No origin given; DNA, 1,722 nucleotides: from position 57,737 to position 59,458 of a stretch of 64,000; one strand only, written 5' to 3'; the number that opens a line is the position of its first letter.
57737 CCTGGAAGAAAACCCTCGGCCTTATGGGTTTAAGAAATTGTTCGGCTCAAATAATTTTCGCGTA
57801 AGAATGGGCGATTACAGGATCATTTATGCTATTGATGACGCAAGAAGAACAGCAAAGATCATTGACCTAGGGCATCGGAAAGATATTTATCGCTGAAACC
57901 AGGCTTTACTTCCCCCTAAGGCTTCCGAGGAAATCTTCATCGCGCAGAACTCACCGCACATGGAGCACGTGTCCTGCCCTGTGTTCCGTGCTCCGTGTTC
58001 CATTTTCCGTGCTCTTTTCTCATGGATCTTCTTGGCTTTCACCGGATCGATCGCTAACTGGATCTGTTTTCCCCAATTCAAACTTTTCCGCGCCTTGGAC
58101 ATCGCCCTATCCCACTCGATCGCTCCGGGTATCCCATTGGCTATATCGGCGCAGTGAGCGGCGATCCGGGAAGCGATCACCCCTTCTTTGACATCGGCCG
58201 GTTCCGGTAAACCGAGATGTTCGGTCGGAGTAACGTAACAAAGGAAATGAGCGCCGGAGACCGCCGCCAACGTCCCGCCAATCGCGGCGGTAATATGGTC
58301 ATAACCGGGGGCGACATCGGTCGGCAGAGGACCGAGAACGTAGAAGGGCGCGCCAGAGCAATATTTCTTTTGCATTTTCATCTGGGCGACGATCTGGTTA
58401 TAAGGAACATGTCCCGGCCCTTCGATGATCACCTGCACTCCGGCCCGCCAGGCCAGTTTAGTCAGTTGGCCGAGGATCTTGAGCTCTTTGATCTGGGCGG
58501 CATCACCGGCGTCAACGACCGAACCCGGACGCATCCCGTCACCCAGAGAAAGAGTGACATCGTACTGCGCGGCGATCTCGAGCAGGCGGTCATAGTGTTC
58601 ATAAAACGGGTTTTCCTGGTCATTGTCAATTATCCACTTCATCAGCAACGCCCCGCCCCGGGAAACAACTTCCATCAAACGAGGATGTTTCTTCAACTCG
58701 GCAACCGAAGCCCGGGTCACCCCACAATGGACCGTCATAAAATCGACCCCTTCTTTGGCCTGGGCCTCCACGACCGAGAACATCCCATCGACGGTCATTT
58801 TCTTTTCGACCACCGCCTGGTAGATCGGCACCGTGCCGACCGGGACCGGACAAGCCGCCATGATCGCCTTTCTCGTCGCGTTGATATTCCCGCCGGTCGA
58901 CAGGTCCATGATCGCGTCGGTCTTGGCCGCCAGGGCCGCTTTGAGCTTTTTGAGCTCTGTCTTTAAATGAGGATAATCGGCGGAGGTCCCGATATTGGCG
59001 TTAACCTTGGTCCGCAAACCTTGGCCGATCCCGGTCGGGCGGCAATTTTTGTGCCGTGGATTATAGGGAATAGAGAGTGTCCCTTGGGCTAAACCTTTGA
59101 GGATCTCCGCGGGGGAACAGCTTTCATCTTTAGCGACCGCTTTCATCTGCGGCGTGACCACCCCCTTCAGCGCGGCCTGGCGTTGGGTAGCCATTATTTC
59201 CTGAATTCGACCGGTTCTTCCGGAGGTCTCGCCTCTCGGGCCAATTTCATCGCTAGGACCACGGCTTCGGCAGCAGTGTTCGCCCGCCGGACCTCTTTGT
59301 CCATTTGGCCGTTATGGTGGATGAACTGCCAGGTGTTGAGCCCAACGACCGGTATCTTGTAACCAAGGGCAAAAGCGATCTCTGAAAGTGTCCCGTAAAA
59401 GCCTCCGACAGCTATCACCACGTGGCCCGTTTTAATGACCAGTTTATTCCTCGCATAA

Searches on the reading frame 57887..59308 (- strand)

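Call 85: search_protein_families(library=pfam, proteins=[window:57887-59308:-])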
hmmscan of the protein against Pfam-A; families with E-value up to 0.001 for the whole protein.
window:57887-59308:- (473 aa): 1 family
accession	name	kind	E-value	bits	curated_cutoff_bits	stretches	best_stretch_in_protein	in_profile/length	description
PF01964.24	ThiC_Rad_SAM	-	2.2e-187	623.4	25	1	41-461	1-419/420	Radical SAM ThiC family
